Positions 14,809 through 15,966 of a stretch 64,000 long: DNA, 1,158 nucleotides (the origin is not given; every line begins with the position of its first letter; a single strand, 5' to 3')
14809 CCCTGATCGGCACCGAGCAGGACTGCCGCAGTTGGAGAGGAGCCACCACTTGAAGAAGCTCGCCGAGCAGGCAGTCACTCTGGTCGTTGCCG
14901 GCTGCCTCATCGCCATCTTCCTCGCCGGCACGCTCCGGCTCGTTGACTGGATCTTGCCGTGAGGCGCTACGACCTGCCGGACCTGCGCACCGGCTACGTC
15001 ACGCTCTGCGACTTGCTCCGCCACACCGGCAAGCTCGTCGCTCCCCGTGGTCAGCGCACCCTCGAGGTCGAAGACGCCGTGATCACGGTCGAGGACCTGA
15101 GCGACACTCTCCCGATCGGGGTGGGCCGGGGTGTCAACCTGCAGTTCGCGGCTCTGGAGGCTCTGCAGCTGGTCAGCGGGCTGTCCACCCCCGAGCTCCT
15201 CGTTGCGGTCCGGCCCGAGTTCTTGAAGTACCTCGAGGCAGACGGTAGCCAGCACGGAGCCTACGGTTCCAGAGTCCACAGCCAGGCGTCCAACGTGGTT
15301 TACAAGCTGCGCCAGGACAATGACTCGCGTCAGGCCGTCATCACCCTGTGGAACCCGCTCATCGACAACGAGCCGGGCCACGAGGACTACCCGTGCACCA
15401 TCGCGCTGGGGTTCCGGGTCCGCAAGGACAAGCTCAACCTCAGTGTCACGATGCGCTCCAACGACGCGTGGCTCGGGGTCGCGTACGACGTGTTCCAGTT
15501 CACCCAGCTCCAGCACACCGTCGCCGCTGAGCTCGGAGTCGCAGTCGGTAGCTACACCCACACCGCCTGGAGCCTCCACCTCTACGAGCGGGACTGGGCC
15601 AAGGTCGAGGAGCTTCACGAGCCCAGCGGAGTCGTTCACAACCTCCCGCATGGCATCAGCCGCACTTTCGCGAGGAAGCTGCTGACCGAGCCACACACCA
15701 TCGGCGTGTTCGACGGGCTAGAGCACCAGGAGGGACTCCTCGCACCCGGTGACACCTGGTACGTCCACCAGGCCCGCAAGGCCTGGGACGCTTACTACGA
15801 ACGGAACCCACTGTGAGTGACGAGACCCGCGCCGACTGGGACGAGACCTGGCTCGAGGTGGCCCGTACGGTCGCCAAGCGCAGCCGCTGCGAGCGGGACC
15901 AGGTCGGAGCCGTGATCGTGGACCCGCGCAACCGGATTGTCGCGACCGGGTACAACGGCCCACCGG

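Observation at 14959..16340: Cytosine-type TS homologue coupled to a dCMP deaminase: a possible alternative route to 5hmdU, or a 5hmC-based pathway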

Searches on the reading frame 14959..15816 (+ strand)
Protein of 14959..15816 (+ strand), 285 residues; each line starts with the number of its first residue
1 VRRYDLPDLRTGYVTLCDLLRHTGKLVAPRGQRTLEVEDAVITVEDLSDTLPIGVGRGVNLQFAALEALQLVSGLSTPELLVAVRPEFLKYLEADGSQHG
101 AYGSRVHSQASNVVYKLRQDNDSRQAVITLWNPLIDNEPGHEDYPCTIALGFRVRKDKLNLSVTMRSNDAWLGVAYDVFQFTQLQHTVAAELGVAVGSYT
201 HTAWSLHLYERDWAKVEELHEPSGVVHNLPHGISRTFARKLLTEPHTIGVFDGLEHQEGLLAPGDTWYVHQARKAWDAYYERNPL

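Call 3: search_protein_families(library=pfam, proteins=[window:14959-15816:+], max_evalue=0.01)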
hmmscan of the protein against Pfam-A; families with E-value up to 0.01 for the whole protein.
window:14959-15816:+ (285 aa): 1 family
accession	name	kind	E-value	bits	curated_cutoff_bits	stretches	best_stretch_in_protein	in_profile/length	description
PF00303.24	Thymidylat_synt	-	1e-21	77.8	24.3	1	13-219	3-221/266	Thymidylate synthase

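Call 4: search_protein_families(library=phrogs, proteins=[window:14959-15816:+], max_evalue=0.001)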
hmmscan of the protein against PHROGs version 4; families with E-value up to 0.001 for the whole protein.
window:14959-15816:+ (285 aa): 4 families
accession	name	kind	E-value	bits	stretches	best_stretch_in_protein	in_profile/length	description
phrog_5131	-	DNA, RNA and nucleotide metabolism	1.2e-39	137.6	1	13-221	13-229/357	thymidylate synthase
phrog_160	-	DNA, RNA and nucleotide metabolism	2.6e-36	126.2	1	31-219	57-263/335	thymidylate synthase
phrog_3676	-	DNA, RNA and nucleotide metabolism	1.1e-25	91.5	1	27-218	31-236/351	thymidylate synthase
phrog_5682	-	DNA, RNA and nucleotide metabolism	2.8e-17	63.8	1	100-221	41-163/209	thymidylate synthase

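Call 5: search_solved_structures(query=window:14959-15816:+, max_evalue=0.01, show_alignments=4)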
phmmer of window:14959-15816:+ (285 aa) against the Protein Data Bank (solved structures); distinct sequences matched with E-value up to 0.01: 120 (the best 60 are shown).
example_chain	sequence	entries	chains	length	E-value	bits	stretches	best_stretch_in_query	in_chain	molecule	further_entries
5b6d_A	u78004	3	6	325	5.4e-20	75.1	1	26-217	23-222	CMP 5-hydroxymethylase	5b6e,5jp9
5jnh_A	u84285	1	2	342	5.4e-20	75.1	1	26-217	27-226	CMP 5-hydroxymethylase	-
3uwl_A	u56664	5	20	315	6.9e-15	58.3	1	108-218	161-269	Thymidylate synthase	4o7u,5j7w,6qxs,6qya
1njc_A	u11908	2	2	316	4.3e-13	52.4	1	100-218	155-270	THYMIDYLATE SYNTHASE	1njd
9iqu_A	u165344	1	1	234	7.6e-13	51.6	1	100-216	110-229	Thymidylate synthase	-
9iqc_A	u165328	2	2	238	7.9e-13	51.6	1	100-216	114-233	Thymidylate synthase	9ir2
1tsx_A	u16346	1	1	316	1.6e-12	50.6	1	100-218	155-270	THYMIDYLATE SYNTHASE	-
1vzb_A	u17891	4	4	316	2.1e-12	50.2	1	100-218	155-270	THYMIDYLATE SYNTHASE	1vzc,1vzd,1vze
1vza_A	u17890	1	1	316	2.1e-12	50.2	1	100-218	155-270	THYMIDYLATE SYNTHASE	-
1tda_A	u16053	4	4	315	2.1e-12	50.2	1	100-218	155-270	THYMIDYLATE SYNTHASE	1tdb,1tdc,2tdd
1bp0_A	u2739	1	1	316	2.1e-12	50.2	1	100-218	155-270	PROTEIN (THYMIDYLATE SYNTHASE)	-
1lca_A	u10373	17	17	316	2.1e-12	50.2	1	100-218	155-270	THYMIDYLATE SYNTHASE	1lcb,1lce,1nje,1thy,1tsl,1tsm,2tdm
1tsy_A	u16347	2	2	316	2.1e-12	50.2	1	100-218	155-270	THYMIDYLATE SYNTHASE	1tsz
6auj_A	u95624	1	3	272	2.5e-12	49.9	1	103-217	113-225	Thymidylate synthase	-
1jmi_A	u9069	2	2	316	2.9e-12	49.7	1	100-218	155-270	THYMIDYLATE SYNTHASE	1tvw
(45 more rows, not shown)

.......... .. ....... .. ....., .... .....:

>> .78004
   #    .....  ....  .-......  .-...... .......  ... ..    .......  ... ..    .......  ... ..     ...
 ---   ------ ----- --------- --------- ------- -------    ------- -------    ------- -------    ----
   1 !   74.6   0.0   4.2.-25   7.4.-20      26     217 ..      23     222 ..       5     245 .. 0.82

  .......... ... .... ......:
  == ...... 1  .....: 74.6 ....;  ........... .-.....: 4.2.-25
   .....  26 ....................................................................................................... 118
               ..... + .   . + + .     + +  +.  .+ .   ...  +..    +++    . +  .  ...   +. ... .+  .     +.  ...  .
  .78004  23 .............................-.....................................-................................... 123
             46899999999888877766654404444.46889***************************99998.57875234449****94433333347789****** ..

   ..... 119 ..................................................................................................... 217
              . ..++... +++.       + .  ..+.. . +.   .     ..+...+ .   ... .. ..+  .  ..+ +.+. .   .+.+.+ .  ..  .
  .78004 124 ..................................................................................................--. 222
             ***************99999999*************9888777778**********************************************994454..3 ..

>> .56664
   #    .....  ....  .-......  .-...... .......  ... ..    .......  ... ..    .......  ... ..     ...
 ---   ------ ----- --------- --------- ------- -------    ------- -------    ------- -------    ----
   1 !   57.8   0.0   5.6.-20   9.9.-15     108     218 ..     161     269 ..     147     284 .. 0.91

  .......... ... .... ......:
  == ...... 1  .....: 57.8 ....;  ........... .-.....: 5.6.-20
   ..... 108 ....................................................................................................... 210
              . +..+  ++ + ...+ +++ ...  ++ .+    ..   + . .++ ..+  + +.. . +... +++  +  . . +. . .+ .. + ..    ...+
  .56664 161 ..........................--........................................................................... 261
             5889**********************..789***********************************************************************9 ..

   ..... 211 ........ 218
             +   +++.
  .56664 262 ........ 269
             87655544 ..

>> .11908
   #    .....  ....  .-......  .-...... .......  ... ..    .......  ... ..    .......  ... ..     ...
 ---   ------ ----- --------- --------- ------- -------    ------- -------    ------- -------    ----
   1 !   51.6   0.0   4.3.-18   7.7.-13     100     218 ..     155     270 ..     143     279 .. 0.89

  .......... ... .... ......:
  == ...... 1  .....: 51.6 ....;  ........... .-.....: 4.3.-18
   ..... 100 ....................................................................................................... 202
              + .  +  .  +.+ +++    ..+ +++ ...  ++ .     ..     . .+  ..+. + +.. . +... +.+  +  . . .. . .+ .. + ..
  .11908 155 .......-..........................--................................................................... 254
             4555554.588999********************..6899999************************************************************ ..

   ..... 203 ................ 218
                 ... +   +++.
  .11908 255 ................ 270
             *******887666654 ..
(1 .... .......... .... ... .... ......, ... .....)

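Call 7: search_dna_similar(query=window:14959-15816:+, collection=phages, mode=protein, max_rows=40)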
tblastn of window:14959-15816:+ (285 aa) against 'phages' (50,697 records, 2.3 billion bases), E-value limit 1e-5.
Records with a match: 1819; places in all: 1863; records where one place covers at least 80% of the query: 102.
Best place of each record, by identity: <60% 1819.
By first word of the organism name: Bacillus 291; Escherichia 235; Klebsiella 193; Salmonella 177; Acinetobacter 102; Pseudomonas 89; Microbacterium 88; Enterococcus 78; Aeromonas 52; Enterobacter 37; and 75 more.
By host as written in the record: - 180; Klebsiella pneumoniae 85; Escherichia coli 76; Microbacterium foliorum NRRL B-24224 50; Bacillus cereus 34; Salmonella enterica subsp. enterica serovar Enteritidis PT1 33; Bacillus subtilis 32; Pseudomonas aeruginosa 32; and 501 more.
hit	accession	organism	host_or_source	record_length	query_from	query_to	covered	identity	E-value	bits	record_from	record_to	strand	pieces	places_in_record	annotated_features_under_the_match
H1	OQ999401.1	Actinomycetia phage DSL-LC01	Actinomycetia bacterium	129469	1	219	77%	47.5%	2e-64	224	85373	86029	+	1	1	thymidylate synthase | thymidylate kinase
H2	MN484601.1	Gordonia phage Sixama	Gordonia terrae 3612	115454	1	212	74%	41.9%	1e-44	167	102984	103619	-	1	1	179: thymidylate synthase | 180: thymidylate kinase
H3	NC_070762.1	Gordonia phage Sixama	Gordonia terrae 3612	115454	1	212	74%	41.9%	1e-44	167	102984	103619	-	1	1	179: thymidylate synthase | 180: thymidylate kinase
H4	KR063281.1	Gordonia phage GMA2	Gordonia malaquae A448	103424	1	213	75%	41.4%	4e-42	159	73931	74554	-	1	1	hypothetical protein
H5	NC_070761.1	Gordonia phage GMA2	Gordonia malaquae A448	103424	1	213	75%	41.4%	4e-42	159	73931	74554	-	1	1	thymidylate synthase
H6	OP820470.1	Gordonia phage Mareelih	Gordonia terrae CAG3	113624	12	218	73%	40.7%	2e-42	160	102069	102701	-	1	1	176: thymidylate synthase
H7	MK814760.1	Gordonia phage Forza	Gordonia terrae 3612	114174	12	218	73%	40.7%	2e-42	160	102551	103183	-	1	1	179: thymidylate synthase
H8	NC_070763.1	Gordonia phage Forza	Gordonia terrae 3612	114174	12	218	73%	40.7%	2e-42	160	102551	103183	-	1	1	179: thymidylate synthase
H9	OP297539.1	Gordonia phage BlueNGold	Gordonia terrae 3612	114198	12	218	73%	40.7%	2e-42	160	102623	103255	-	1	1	175: thymidylate synthase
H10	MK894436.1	Gordonia phage Boopy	Gordonia terrae 3612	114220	12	218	73%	40.7%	2e-42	160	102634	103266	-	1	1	178: thymidylate synthase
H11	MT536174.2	Stenotrophomonas phage vB_SmaS-AXL_3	Stenotrophomonas maltophilia D1585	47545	15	228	75%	38.1%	6e-31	127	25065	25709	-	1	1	thymidylate synthase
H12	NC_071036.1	Stenotrophomonas phage vB_SmaS-AXL_3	Stenotrophomonas maltophilia D1585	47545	15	228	75%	38.1%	6e-31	127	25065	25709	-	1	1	thymidylate synthase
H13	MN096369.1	Gordonia phage Phendrix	Gordonia terrae 3612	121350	8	219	74%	38.1%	9e-39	150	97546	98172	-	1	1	180: thymidylate synthase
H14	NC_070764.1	Gordonia phage Phendrix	Gordonia terrae 3612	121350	8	219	74%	38.1%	9e-39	150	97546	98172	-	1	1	180: thymidylate synthase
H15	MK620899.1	Gordonia phage GodonK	Gordonia terrae 3612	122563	8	219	74%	38.1%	1e-38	149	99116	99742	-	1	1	192: thymidylate synthase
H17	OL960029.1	Pseudoxanthomonas phage PW916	Pseudoxanthomonas kaohsiungensis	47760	15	219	72%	37.3%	1e-29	123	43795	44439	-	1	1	deoxyuridylate hydroxymethyltransferase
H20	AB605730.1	Bacillus phage SP-10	-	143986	20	268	87%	30.5%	6e-25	109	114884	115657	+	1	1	dUMP hydroxymethylase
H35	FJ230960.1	Bacillus phage SPO1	Bacillus subtilis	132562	13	225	75%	31.5%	9e-24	106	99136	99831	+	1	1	29: gp29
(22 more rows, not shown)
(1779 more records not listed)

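Call 18: get_annotated_region(hit=H1, flank=8000)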
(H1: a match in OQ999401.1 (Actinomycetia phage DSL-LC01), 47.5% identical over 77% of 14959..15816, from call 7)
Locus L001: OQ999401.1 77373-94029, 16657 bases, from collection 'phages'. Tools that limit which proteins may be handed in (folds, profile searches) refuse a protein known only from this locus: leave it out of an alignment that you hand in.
description: Actinomycetia phage DSL-LC01, complete genome.
organism: Actinomycetia phage DSL-LC01 (NCBI taxid 3058956)
taxonomy: Viruses; Duplodnaviria; Heunggongvirae; Uroviricota; Caudoviricetes
host: Actinomycetia bacterium; source: water sample of Dishui Lake; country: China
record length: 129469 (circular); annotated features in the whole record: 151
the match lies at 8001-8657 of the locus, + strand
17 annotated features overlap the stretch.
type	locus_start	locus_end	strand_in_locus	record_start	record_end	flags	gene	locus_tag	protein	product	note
CDS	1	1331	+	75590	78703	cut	-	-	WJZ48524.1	tape measure protein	-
CDS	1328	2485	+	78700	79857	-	-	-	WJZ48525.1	minor tail protein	-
CDS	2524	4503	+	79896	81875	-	-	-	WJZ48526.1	minor tail protein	-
CDS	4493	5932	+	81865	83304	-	-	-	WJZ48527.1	putative minor structural protein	-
CDS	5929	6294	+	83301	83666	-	-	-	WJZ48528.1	hypothetical protein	-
CDS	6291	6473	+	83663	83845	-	-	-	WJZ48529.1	hypothetical protein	-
CDS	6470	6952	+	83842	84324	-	-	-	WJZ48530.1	hypothetical protein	-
CDS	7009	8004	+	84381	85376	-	-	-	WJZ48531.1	thymidylate kinase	-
CDS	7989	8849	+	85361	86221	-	-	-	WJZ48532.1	thymidylate synthase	-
CDS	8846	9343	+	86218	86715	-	-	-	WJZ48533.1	deoxycytidylate deaminase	-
CDS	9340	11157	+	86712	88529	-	-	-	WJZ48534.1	DNA polymerase I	-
CDS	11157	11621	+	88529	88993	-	-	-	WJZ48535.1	RuvC-like resolvase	-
CDS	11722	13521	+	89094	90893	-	-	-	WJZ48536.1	DNA helicase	-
CDS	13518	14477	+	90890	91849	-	-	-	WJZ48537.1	PD-(D/E)XK nuclease family protein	-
CDS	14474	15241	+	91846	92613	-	-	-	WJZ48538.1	RecA-like DNA recombinase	-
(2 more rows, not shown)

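Call 19: get_annotated_region(hit=H2, flank=8000)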
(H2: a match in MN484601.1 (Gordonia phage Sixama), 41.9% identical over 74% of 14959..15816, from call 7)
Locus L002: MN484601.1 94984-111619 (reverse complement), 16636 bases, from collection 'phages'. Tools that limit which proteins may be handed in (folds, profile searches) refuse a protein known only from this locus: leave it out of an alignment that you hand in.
description: Gordonia phage Sixama, complete genome.
organism: Gordonia phage Sixama (NCBI taxid 2653271)
taxonomy: Viruses; Duplodnaviria; Heunggongvirae; Uroviricota; Caudoviricetes; Sixamavirus; Sixamavirus sixama
host: Gordonia terrae 3612; source: soil; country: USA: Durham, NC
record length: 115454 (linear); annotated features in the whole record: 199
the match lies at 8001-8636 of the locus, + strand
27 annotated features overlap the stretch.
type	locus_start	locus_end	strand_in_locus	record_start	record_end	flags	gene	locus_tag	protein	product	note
CDS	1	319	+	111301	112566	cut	194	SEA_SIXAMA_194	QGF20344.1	DNA primase/polymerase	-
CDS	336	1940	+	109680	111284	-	193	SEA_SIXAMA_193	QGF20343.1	DnaB-like dsDNA helicase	DNAB-like dsDNA helicase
CDS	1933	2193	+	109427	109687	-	192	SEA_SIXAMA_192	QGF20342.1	hypothetical protein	-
CDS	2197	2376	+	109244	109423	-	191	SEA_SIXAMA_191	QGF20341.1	hypothetical protein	-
CDS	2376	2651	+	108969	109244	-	190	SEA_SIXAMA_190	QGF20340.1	helix-turn-helix DNA binding domain protein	helix-turn-helix DNA binding domain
CDS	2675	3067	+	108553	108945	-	189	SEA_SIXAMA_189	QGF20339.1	hypothetical protein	-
CDS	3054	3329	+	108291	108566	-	188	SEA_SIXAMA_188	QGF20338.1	hypothetical protein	-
CDS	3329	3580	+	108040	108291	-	187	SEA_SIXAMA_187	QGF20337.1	LamD-like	helix-turn-helix DNA binding domain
CDS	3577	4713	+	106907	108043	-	186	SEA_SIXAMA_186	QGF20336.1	hypothetical protein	-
CDS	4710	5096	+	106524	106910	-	185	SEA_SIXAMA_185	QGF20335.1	hypothetical protein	-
CDS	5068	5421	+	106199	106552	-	184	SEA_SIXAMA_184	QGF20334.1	hypothetical protein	-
CDS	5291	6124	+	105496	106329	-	183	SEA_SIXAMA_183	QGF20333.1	lysin B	-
CDS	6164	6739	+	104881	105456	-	182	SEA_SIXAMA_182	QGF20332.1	hypothetical protein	-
CDS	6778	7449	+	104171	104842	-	181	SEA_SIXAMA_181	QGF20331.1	G-I-Y Y-I-G endonuclease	-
CDS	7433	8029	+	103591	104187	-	180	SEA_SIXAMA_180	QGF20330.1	thymidylate kinase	-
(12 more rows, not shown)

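Call 22: get_annotated_region(hit=H35, flank=1500)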
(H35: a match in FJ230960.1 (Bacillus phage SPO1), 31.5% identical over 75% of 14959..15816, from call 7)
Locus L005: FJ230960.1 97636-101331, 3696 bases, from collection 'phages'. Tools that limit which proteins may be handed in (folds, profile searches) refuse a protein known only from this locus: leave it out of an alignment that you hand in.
description: Bacillus phage SPO1, complete genome.
organism: Bacillus phage SPO1 (NCBI taxid 2884427)
taxonomy: Viruses; Duplodnaviria; Heunggongvirae; Uroviricota; Caudoviricetes; Herelleviridae; Spounavirinae; Okubovirus; Okubovirus SPO1
host: Bacillus subtilis; source: soil; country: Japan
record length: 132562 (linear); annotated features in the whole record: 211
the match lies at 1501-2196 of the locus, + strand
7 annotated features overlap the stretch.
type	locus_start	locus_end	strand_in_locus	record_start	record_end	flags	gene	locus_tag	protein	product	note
CDS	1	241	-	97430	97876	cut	29.1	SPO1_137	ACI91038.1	gp29.1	-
CDS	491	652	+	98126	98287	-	29.12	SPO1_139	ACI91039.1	gp29.12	-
CDS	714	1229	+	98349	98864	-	29.2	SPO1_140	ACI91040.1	gp29.2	putative head decoration protein; virion protein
CDS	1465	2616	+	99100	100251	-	29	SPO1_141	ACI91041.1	gp29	dUMP hydroxymethylase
CDS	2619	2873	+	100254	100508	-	29.3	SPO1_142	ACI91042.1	gp29.3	-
CDS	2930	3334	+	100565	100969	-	30.2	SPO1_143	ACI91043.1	gp30.2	-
CDS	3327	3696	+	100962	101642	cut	30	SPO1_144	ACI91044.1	gp30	DNA replication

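Call 23: get_annotated_region(hit=H20, flank=1500)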
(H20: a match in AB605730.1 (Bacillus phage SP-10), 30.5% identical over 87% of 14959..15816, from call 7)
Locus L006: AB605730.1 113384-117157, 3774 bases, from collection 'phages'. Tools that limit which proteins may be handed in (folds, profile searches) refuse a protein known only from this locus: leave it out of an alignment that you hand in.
description: Bacillus phage SP10 DNA, complete sequence.
organism: Bacillus phage SP-10 (NCBI taxid 941058)
taxonomy: Viruses; Duplodnaviria; Heunggongvirae; Uroviricota; Caudoviricetes; Herelleviridae; Spounavirinae
host: -; source: -; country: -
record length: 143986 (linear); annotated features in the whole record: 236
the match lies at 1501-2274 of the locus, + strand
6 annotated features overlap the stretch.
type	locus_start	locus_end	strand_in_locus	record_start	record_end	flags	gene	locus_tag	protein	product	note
CDS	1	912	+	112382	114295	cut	-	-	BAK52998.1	hypothetical protein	BS_SP10_186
CDS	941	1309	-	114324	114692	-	-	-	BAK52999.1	hypothetical protein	BS_SP10_187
CDS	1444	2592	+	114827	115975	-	-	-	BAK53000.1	dUMP hydroxymethylase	BS_SP10_188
CDS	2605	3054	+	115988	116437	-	-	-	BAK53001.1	DNA replication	BS_SP10_189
CDS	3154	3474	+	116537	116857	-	-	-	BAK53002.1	histone family DNA-binding protein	BS_SP10_190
CDS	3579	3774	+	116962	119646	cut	-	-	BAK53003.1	DNA polymerase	BS_SP10_191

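Call 24: get_annotated_region(hit=H17, flank=6000)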
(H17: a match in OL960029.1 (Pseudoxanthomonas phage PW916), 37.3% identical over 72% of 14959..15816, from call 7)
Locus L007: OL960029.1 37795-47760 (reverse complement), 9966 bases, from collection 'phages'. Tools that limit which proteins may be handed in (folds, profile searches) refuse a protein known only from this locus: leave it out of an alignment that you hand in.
description: Pseudoxanthomonas phage PW916, complete genome.
organism: Pseudoxanthomonas phage PW916 (NCBI taxid 2908635)
taxonomy: Viruses; Duplodnaviria; Heunggongvirae; Uroviricota; Caudoviricetes; Mesyanzhinovviridae
host: Pseudoxanthomonas kaohsiungensis; source: soil; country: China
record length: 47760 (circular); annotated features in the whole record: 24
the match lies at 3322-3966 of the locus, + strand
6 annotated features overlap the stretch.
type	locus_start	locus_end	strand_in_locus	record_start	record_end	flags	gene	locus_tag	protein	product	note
CDS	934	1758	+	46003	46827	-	-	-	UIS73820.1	methyltransferase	-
CDS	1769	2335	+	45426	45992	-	-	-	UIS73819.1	nucleoside triphosphate pyrophosphohydrolase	-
CDS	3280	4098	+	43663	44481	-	-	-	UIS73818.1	deoxyuridylate hydroxymethyltransferase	-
CDS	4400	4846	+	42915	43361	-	-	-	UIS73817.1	dCMP deaminase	-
CDS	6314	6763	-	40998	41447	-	-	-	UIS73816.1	endolysin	phage endolysin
CDS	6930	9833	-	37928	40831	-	-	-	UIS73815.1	central tail hub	phage central tail hub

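Call 25: get_annotated_region(hit=H11, flank=6000)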
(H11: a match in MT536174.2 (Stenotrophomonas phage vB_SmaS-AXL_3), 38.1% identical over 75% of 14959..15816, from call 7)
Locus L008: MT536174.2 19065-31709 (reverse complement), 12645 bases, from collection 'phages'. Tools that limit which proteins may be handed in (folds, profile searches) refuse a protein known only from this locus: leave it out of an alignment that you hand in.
description: Stenotrophomonas phage vB_SmaS-AXL_3, complete genome.
organism: Stenotrophomonas phage vB_SmaS-AXL_3 (NCBI taxid 2740427)
taxonomy: Viruses; Duplodnaviria; Heunggongvirae; Uroviricota; Caudoviricetes; Axeltriavirus; Axeltriavirus AXL3
host: Stenotrophomonas maltophilia D1585; source: soil; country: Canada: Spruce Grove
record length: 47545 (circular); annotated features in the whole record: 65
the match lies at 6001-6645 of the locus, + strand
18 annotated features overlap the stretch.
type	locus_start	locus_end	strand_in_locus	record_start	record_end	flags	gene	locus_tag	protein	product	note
CDS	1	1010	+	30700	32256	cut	-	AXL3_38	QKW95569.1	DNA helicase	-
CDS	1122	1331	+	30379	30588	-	-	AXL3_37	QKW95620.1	hypothetical protein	-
CDS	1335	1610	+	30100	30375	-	-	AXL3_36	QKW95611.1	hypothetical protein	-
CDS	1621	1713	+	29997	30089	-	-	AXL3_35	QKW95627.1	hypothetical protein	-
CDS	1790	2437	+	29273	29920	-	-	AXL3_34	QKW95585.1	hypothetical protein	-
CDS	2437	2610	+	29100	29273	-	-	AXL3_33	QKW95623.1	hypothetical protein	-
CDS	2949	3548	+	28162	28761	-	-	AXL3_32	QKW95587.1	hypothetical protein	-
CDS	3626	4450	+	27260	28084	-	-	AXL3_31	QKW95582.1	methyltransferase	-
CDS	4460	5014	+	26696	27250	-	-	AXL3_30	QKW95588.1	nucleoside triphosphate pyrophosphohydrolase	-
CDS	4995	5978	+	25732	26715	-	-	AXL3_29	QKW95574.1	hypothetical protein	-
CDS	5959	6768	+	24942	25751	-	-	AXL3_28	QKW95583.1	thymidylate synthase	-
CDS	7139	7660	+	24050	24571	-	-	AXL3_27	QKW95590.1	dCMP deaminase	-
CDS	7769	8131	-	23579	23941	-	-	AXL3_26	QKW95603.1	hypothetical protein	-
CDS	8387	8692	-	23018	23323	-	-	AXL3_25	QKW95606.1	hypothetical protein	-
CDS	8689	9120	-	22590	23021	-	-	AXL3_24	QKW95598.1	hypothetical protein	-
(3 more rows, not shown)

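Call 40: find_homologous_proteins(query=window:14959-15816:+, max_evalue=1e-10)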
Query window:14959-15816:+ (285 aa): 563 proteins with E <= 1e-10 among 2074 candidates; the best 120 are listed.
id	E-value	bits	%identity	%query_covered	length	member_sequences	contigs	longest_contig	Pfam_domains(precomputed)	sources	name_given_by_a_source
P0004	1.0e-191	653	100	100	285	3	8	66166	PF00303.25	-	-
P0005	7.5e-92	326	57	95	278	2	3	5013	PF00303.25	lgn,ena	-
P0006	1.4e-89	318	57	95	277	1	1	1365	PF00303.25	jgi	jgi:thymidylate synthase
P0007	2.1e-85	305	55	93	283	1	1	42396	PF00303.25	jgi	jgi:thymidylate synthase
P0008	4.0e-85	304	60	80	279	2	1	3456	PF00303.25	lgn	-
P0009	4.9e-85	303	60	80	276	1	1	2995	PF00303.25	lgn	-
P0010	6.3e-85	303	58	86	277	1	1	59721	PF00303.25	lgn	-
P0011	1.4e-84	302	53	95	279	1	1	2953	PF00303.25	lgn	-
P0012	2.5e-83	298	55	85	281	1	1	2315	PF00303.25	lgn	-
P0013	3.1e-82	294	55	86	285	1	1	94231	PF00303.25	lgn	-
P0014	1.9e-81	292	58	80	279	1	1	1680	PF00303.25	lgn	-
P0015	8.3e-81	290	61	75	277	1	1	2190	PF00303.25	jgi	jgi:thymidylate synthase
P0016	1.0e-80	289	59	79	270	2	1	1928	PF00303.25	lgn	-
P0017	1.5e-80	289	53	95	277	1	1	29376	PF00303.25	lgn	-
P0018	4.1e-80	287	54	84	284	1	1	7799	PF00303.25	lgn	-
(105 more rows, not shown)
